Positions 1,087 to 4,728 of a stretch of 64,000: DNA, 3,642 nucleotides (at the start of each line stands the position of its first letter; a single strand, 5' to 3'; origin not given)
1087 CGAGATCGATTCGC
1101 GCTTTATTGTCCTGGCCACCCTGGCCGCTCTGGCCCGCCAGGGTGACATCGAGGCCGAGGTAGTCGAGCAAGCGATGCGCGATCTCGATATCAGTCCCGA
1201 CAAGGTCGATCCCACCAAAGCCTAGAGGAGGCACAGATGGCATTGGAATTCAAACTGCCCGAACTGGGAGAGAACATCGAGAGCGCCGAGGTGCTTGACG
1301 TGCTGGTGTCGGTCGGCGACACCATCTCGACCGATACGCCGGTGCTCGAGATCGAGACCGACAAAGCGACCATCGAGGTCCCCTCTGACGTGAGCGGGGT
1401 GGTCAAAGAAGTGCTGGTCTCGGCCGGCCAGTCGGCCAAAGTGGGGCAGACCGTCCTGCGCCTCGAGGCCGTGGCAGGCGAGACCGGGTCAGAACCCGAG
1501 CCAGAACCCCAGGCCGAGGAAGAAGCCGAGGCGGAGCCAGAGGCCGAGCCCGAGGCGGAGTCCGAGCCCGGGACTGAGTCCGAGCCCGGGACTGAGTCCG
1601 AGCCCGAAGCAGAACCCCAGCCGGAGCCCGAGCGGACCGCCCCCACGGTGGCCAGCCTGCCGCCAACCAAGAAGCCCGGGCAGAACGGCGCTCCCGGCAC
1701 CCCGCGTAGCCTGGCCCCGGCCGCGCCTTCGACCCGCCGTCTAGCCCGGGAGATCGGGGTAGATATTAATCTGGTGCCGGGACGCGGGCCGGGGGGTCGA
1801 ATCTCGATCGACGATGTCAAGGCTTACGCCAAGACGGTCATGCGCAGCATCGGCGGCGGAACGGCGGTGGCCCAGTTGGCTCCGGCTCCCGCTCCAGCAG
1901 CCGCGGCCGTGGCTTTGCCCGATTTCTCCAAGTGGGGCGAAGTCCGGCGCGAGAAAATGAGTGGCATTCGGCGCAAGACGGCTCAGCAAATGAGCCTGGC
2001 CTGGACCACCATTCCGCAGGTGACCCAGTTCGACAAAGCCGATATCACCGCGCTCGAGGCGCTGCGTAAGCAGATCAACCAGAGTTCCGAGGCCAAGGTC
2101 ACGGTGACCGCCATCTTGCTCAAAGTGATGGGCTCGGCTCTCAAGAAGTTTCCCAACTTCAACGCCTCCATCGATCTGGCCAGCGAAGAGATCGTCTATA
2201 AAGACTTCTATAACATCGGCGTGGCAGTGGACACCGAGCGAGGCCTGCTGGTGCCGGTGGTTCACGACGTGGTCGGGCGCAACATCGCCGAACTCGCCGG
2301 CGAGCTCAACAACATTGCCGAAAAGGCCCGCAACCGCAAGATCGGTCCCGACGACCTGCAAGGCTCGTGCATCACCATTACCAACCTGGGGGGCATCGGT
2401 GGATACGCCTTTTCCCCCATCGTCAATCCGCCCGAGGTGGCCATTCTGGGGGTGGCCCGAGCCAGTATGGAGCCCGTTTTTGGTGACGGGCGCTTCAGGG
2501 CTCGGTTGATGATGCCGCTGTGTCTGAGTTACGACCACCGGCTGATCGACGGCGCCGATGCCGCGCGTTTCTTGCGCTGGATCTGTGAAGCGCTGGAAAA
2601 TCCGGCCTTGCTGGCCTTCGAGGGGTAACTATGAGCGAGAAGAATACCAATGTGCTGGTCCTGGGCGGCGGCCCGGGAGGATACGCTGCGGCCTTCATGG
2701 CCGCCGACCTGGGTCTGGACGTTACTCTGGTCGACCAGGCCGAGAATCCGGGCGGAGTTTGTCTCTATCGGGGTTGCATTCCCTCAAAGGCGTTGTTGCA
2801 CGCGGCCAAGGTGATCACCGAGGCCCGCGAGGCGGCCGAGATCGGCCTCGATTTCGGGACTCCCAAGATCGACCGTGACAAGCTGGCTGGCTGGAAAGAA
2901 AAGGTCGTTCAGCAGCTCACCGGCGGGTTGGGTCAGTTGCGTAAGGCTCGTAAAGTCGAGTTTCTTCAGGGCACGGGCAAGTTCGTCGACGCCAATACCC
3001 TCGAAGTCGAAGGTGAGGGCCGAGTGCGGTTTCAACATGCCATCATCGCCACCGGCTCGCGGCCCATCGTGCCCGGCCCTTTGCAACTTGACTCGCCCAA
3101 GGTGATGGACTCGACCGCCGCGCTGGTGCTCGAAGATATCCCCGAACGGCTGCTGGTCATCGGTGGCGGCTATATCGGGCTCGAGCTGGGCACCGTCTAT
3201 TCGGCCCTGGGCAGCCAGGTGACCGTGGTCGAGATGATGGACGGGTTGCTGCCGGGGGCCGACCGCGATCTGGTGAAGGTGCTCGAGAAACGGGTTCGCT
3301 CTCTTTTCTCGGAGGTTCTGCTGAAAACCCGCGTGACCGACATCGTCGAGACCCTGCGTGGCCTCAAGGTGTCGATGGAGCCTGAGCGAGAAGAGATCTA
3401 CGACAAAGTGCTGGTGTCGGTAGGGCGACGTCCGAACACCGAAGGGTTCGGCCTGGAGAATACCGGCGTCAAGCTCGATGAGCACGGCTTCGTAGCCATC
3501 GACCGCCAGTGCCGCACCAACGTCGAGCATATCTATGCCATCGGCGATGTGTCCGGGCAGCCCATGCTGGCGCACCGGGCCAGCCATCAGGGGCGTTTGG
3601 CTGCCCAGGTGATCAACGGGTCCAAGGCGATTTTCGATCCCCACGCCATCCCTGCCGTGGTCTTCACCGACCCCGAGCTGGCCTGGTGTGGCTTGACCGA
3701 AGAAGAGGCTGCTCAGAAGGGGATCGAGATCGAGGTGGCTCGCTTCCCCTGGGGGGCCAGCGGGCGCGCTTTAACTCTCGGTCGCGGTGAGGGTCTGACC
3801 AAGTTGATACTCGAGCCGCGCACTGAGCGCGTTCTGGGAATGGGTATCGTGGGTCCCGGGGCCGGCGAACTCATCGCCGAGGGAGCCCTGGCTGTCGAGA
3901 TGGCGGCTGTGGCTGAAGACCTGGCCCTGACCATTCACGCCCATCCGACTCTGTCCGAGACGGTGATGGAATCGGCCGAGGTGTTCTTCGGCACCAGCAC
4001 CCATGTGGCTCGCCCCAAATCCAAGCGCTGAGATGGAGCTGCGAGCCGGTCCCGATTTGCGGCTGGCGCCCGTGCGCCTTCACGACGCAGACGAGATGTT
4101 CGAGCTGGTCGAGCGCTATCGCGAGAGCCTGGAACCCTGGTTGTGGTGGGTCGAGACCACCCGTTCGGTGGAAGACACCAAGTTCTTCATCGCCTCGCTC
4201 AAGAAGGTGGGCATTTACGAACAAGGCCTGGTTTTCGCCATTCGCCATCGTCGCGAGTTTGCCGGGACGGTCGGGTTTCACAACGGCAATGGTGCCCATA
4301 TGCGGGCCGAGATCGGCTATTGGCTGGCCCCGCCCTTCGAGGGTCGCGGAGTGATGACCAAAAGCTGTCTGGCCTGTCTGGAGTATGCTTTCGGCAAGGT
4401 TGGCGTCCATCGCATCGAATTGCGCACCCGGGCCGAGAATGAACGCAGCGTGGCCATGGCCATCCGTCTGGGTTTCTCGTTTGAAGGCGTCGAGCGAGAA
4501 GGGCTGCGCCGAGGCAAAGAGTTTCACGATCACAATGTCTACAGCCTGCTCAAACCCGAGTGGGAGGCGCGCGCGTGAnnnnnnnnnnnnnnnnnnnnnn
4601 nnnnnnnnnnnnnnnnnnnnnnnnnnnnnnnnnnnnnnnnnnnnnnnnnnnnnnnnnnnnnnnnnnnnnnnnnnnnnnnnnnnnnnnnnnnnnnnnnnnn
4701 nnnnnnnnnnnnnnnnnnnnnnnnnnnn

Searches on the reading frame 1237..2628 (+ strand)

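Call 6: search_protein_families(library=pfam, proteins=[window:1237-2628:+], max_evalue=0.001)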
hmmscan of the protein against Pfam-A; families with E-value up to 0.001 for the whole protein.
window:1237-2628:+ (463 aa): 5 families
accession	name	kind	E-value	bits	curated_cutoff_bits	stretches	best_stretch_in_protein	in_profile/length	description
PF00198.28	2-oxoacid_dh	-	4.8e-82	275.3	23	1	235-459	3-230/232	2-oxoacid dehydrogenases acyltransferase (catalytic domain)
PF00364.28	Biotin_lipoyl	-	6.9e-20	71.1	22.1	1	4-76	2-73/73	Biotin-requiring enzyme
PF02817.22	E3_binding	-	3.7e-10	40.3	23.7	1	161-194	2-35/36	e3 binding domain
PF05887.16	Trypan_PARP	-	1.5e-08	35.1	100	1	57-140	33-118/134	Procyclic acidic repetitive protein (PARP)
PF13533.13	Biotin_lipoyl_2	-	7.7e-05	22.9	29.8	1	48-76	3-31/32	Biotin-lipoyl like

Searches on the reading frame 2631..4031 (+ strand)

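Call 6: search_protein_families(library=pfam, proteins=[window:2631-4031:+], max_evalue=0.001)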
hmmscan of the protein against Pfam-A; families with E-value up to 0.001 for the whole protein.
window:2631-4031:+ (466 aa): 13 families
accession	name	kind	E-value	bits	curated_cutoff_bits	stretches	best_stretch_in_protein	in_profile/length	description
PF07992.20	Pyr_redox_2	-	9.1e-69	232.5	26.1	1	7-321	2-291/291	Pyridine nucleotide-disulphide oxidoreductase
PF02852.28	Pyr_redox_dim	-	2.3e-36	124.8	25.3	1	340-448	1-109/110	Pyridine nucleotide-disulphide oxidoreductase, dimerisation domain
PF00070.33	Pyr_redox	-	1.5e-22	80.3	22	1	173-244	1-72/82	Pyridine nucleotide-disulphide oxidoreductase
PF13738.12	Pyr_redox_3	-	2.2e-08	34.1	30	1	135-305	126-305/305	Pyridine nucleotide-disulphide oxidoreductase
PF12831.13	FAD_oxidored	-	4.9e-07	29.8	27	1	8-44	2-38/416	FAD dependent oxidoreductase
PF13450.12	NAD_binding_8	-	9.1e-07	29.5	21.9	1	10-44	1-35/68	NAD(P)-binding Rossmann-like domain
PF01262.27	AlaDh_PNT_C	-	1.9e-06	27.9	23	0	5-37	28-60/214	Alanine dehydrogenase/PNT, C-terminal domain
PF03721.20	UDPG_MGDP_dh_N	-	5.6e-06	26.5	27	1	173-234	2-63/187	UDP-glucose/GDP-mannose dehydrogenase family, NAD binding domain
PF00890.30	FAD_binding_2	-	1.8e-05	24.6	20.4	1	8-42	2-36/414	FAD binding domain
PF03486.20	HI0933_like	-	1.9e-05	24.7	50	0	7-41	2-36/244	HI0933-like protein Rossmann domain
PF01494.25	FAD_binding_3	-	2.6e-05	24.1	22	0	6-39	2-35/349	FAD binding domain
PF01134.28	GIDA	-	5.9e-05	22.7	22.1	1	8-67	2-58/391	Glucose inhibited division protein A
PF02737.24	3HCDH_N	-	0.00023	21.6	22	0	176-224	4-52/180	3-hydroxyacyl-CoA dehydrogenase, NAD binding domain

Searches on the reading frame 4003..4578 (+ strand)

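Call 6: search_protein_families(library=pfam, proteins=[window:4003-4578:+], max_evalue=0.001)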
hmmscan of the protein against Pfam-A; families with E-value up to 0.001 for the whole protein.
window:4003-4578:+ (191 aa): 3 families
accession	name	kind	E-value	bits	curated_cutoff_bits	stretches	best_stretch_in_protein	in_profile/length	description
PF13302.13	Acetyltransf_3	-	2.4e-26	93.5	25.4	1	19-158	2-137/138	Acetyltransferase (GNAT) domain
PF00583.31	Acetyltransf_1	-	9.7e-13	48.9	20.7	1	56-158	15-116/116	Acetyltransferase (GNAT) family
PF13420.13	Acetyltransf_4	-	2.3e-07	31.4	24.3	1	24-178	4-154/155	Acetyltransferase (GNAT) domain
